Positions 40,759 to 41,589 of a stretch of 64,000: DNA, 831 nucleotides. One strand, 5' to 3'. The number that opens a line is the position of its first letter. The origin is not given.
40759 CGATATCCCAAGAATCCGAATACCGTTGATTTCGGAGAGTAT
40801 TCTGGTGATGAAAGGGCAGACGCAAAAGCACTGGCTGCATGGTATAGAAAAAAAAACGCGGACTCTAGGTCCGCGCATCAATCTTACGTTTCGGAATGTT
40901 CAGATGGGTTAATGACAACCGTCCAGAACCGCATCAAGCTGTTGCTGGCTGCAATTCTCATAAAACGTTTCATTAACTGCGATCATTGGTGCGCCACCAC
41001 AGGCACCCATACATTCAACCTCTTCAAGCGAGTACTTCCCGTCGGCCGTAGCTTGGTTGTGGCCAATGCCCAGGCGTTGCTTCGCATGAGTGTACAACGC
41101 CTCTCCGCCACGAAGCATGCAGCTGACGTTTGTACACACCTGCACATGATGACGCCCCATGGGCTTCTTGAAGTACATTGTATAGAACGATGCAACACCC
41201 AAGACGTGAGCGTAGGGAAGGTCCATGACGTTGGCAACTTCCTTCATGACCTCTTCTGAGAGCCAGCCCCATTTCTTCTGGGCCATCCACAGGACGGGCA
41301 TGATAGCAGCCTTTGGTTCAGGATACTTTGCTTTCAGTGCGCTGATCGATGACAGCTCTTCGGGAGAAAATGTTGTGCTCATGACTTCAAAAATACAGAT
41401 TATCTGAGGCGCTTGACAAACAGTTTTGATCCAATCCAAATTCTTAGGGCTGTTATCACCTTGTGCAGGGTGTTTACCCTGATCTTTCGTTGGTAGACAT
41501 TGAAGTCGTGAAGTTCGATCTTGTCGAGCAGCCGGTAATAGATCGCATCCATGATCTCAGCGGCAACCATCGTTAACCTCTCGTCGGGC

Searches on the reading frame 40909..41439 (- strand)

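Call 5: search_protein_families(library=pfam, proteins=[window:40909-41439:-], max_evalue=0.01)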
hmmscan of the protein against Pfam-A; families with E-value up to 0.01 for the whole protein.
window:40909-41439:- (176 aa): 1 family
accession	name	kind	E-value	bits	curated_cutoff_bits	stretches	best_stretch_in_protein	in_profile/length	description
PF01257.25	2Fe-2S_thioredx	-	1.7e-53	180.8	24.8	1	34-175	3-144/145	Thioredoxin-like [2Fe-2S] ferredoxin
